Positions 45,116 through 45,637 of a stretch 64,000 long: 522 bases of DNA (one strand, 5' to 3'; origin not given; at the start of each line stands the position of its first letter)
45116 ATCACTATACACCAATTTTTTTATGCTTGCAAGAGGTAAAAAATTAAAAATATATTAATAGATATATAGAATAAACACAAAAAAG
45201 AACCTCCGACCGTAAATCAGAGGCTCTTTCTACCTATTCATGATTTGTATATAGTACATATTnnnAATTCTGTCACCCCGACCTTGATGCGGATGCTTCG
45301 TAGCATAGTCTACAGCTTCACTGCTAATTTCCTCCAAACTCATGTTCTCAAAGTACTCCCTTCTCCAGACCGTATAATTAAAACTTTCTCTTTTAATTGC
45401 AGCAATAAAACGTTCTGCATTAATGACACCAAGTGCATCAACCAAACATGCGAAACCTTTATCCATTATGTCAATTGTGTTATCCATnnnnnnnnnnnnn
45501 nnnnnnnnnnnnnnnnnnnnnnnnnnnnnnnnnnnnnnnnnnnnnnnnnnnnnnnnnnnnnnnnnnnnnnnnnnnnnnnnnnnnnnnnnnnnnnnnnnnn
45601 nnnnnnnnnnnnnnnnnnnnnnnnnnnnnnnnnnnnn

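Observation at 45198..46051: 36-bp perfect direct repeat brackets a degenerate PIN-type toxin-antitoxin-like cassette inserted between the pilus operon and topA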

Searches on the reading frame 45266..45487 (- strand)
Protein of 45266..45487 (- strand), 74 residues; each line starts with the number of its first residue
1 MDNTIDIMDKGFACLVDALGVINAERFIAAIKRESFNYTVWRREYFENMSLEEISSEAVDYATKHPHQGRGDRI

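Call 7: search_protein_families(library=pfam, proteins=[window:45266-45487:-], max_evalue=0.01)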
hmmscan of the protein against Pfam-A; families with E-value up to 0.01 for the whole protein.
seq(74 aa): 1 family
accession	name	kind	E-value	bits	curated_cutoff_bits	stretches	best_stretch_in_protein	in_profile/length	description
PF00227.31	Proteasome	-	0.0072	16.4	22.4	1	6-58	113-166/189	Proteasome subunit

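Call 8: search_protein_families(library=ncbifam, proteins=[window:45266-45487:-], max_evalue=0.01)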
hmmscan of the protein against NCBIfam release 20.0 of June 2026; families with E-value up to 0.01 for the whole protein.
seq(74 aa): 0 families

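Call 47: search_protein_families(library=padloc, proteins=[window:45266-45487:-], max_evalue=0.1)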
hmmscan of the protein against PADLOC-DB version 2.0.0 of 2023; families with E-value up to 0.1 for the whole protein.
seq(74 aa): 0 families

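Call 48: search_protein_families(library=phrogs, proteins=[window:45266-45487:-], max_evalue=0.1)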
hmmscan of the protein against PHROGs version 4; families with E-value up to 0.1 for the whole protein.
seq(74 aa): 1 family
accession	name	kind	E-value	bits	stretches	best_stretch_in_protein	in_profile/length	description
phrog_28382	-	unknown function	0.0077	17.5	1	22-64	6-47/61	-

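Call 49: find_homologous_proteins(query=window:45266-45487:-)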
Query seq(74 aa) (74 aa): 14 proteins with E <= 0.001 among 14 candidates.
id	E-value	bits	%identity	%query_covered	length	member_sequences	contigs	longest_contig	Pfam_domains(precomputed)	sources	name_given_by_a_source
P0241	7.5e-42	157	99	100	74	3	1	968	-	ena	-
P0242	7.7e-36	138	84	100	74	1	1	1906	-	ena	-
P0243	1.8e-33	131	80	100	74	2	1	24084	-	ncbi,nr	ncbi:MAG: hypothetical protein K2J99_16005 [Lachnospiraceae bacterium]|nr:hypothetical protein [Lach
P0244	2.1e-32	128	79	96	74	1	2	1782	-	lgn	-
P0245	6.9e-32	126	77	100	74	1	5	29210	-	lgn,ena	-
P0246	4.1e-31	123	77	100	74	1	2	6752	-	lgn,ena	-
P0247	1.1e-30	122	74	99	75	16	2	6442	-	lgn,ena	-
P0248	1.8e-30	121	73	100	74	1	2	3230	-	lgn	-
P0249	9.7e-30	119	73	100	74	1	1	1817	-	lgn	-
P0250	1.1e-29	119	72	97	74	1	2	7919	-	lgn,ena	-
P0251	9.4e-29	116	72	96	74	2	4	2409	-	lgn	-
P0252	1.6e-27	112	66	100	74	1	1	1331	-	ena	-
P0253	5.0e-22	95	61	96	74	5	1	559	-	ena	-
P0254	8.2e-16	75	80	62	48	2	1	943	-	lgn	-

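Call 51: find_encoding_contigs(protein=P0241, flank=2000, max_places=4)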
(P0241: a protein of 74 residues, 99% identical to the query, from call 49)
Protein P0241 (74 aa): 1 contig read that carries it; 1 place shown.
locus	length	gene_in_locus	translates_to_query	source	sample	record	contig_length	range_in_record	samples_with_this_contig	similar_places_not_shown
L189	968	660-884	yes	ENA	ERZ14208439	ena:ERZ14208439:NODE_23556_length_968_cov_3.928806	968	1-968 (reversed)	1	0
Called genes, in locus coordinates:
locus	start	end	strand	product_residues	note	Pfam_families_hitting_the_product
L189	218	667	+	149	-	-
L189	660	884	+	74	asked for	-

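Call 71: predict_structure(alignment_id=A5)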
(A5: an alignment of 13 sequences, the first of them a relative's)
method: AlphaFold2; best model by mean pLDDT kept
length: 74 residues; sequences in the alignment: 13
mean_pLDDT: 66.2   pTM: 0.42
mean pLDDT of the five models: 66.2, 59.4, 55.8, 55.5, 53.7
residues with pLDDT >= 90: 0; 70-90: 30; 50-70: 37; < 50: 7
segments of 3 or more residues with pLDDT < 50: 69-74
pLDDT, mean of each block of 10 residues (from residue 1): 64 73 74 73 67 66 59 39
secondary structure, 60 per line:
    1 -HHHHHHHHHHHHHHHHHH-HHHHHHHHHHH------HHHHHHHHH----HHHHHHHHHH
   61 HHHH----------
elements in order: H2-19 H21-31 H38-46 H51-64
